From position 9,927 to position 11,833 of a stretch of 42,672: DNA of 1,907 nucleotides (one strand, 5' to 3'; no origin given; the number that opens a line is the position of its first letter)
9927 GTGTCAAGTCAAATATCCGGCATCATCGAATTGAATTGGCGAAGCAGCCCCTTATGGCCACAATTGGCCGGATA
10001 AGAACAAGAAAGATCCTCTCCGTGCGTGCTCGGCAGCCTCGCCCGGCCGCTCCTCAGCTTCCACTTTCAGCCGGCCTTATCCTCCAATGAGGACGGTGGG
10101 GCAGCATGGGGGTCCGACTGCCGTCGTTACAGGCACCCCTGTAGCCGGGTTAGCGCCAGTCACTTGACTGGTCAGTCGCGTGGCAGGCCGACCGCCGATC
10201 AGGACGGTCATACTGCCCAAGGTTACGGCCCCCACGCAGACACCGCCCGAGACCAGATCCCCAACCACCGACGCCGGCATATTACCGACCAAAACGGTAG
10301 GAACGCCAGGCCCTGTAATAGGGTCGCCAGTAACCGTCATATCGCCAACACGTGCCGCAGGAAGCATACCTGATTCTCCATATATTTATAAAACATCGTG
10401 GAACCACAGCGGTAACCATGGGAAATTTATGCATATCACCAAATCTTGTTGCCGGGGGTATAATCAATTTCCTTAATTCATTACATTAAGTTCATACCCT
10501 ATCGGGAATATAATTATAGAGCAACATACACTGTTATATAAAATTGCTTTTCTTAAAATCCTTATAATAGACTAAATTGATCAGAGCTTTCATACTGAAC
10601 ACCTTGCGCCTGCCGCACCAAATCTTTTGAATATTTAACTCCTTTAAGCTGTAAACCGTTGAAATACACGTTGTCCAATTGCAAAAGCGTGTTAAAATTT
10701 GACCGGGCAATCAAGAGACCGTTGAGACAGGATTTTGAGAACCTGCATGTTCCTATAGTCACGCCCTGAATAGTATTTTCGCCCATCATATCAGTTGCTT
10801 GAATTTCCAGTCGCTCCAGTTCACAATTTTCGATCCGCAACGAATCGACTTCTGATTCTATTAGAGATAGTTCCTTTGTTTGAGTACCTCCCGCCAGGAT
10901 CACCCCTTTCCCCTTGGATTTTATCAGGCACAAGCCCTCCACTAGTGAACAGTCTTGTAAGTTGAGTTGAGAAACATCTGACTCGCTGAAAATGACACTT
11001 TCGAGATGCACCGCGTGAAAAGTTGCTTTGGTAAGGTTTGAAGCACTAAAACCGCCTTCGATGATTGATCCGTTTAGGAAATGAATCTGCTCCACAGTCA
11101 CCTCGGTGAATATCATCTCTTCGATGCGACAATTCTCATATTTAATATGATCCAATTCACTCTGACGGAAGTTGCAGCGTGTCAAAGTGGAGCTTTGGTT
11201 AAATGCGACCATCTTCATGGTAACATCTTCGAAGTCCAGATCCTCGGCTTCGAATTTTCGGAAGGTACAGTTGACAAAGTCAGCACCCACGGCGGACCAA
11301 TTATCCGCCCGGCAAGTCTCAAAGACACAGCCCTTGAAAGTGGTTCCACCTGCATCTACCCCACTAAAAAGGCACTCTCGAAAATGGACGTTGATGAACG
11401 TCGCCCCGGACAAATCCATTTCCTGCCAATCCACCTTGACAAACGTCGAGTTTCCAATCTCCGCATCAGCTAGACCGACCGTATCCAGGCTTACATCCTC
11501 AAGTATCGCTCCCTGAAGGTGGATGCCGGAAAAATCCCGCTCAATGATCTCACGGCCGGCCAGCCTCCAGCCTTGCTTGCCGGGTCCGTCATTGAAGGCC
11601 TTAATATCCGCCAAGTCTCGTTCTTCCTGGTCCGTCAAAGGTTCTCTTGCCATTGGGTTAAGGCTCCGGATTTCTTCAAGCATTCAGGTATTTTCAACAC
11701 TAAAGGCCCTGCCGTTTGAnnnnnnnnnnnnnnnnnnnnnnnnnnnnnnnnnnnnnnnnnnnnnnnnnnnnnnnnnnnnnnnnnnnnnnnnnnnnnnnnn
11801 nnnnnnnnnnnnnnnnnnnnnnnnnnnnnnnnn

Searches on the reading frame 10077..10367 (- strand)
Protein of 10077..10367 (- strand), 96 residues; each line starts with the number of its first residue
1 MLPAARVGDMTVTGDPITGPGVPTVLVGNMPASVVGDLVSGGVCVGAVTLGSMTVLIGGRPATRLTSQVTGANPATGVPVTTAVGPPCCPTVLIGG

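Call 7: search_protein_families(library=ncbifam, proteins=[window:10077-10367:-], max_evalue=0.01)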
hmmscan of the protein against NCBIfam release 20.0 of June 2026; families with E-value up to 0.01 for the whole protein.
window:10077-10367:- (96 aa): 1 family
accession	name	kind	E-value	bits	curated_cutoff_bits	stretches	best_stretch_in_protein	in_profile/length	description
NF033420.0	T6SS_PAAR_dom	equivalog_domain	0.0017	18.4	124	0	20-58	60-94/94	type VI secretion system PAAR protein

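Call 21: search_protein_families(library=pfam, proteins=[window:10077-10367:-], max_evalue=0.1)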
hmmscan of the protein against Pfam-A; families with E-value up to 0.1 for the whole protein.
window:10077-10367:- (96 aa): 1 family
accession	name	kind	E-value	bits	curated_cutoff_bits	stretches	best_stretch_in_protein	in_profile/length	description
PF05488.18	PAAR_motif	-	1.3e-11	45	27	2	7-69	1-62/70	PAAR motif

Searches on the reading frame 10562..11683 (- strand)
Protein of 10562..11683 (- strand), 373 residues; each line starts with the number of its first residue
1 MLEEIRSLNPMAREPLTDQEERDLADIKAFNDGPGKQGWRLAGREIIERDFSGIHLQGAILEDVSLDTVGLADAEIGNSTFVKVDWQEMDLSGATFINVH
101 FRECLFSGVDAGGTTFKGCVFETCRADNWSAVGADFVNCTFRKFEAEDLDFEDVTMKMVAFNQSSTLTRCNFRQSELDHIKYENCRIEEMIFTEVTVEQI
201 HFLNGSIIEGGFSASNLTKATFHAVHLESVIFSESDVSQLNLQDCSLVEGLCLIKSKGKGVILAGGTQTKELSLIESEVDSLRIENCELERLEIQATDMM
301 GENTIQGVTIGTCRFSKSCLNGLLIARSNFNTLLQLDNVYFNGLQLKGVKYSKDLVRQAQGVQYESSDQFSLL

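Call 4: search_protein_families(library=pfam, proteins=[window:10562-11683:-], max_evalue=0.01)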
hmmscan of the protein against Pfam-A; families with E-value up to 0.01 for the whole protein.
window:10562-11683:- (373 aa): 5 families
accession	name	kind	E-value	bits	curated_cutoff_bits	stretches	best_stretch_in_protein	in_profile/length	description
PF13599.13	Pentapeptide_4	-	1.5e-25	89.5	38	4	56-128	3-75/78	Pentapeptide repeat region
PF13576.12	Pentapeptide_3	-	2.2e-13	50.6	27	1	90-124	11-47/48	Pentapeptide repeats (9 copies)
PF00805.28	Pentapeptide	-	8.9e-13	48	20.2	1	90-121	7-38/40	Pentapeptide repeats (8 copies)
PF23894.2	LD_SV2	-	1.9e-11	44.6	29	2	78-142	24-88/92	SV2A/B/C luminal domain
PF13229.12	Beta_helix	-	2e-05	24.7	25.9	0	162-332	7-151/158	Right handed beta helix region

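Call 7: search_protein_families(library=ncbifam, proteins=[window:10562-11683:-], max_evalue=0.01)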
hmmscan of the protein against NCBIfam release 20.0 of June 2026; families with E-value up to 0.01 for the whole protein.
window:10562-11683:- (373 aa): 20 families
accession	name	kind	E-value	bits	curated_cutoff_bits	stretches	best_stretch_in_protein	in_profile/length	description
NF051894.1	anti_phage_HalA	equivalog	7.4e-16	58.3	250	2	79-133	72-126/338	anti-phage Hailong system effector protein HalA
NF033086.2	penta_rpt_Qnr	equivalog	3.2e-13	49.9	240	1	63-213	4-159/211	Qnr family pentapeptide repeat protein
NF000071.4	penta_rpt_QnrA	exception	7.3e-10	39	450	1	164-351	20-199/218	QnrA family quinolone resistance pentapeptide repeat protein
NF011743.0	PRK15196.1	equivalog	3.1e-09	36.2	354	1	41-110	259-328/350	type III secretion system effector PipB2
NF000349.1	mfpA_AE000516.2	equivalog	4e-09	36.6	360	2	80-185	8-122/183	pentapeptide repeat protein MfpA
NF000056.3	penta_rpt_QnrS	exception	8.2e-09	35.4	460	2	135-265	22-151/218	QnrS family quinolone resistance pentapeptide repeat protein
NF000420.1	penta_rpt_QnrB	exception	2.4e-08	34.3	460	1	68-247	12-196/214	QnrB family quinolone resistance pentapeptide repeat protein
NF047416.1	penta_HetL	equivalog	2.4e-08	33.7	260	1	167-300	15-146/218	heterocyst differentiation pentapeptide repeat protein HetL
NF012151.0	penta_rpt_QnrAS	exception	3.3e-08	33.9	490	1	163-351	24-199/218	QnrAS family quinolone resistance pentapeptide repeat protein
NF038182.1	penta_rpt_SmQnr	exception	3.8e-07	30.2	460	2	81-247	26-197/215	SmQnr family pentapeptide repeat protein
NF052603.1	penta_Alr5209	equivalog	7.9e-07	29.2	125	0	48-127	12-96/113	Alr5209 family pentapeptide repeat protein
NF000421.1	penta_rpt_QnrVC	exception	9.8e-07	28.9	460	0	105-196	12-103/218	QnrVC family quinolone resistance pentapeptide repeat protein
NF033900.0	T4SS_IcmE_DotG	equivalog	1.3e-05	23.5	750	2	166-241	173-248/1008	type IVB secretion system protein DotG/IcmE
NF011904.1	PRK15377.1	subfamily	2.2e-05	23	500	0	134-224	24-99/606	type III secretion system effector HECT-type E3 ubiquitin transferase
NF033375.2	penta_rpt_QnrE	exception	3.1e-05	24.1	480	0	93-219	17-128/214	QnrE family quinolone resistance pentapeptide repeat protein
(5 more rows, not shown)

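Call 69: find_homologous_proteins(query=window:10562-11683:-, max_evalue=0.00001)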
Query window:10562-11683:- (373 aa): 2 proteins with E <= 0.00001 among 3701 candidates.
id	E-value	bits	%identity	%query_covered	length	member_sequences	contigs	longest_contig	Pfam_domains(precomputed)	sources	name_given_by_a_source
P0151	1.1e-238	809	100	97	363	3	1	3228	PF13576.13,PF13599.14,PF00805.29,PF23894.3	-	-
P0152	7.3e-10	57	23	94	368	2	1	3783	PF13576.13,PF13599.14,PF00805.29,PF23894.3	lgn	-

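Call 70: search_protein_families(library=padloc, proteins=[window:10562-11683:-], max_evalue=0.01)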
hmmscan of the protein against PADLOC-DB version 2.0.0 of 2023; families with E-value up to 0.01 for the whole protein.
window:10562-11683:- (373 aa): 0 families
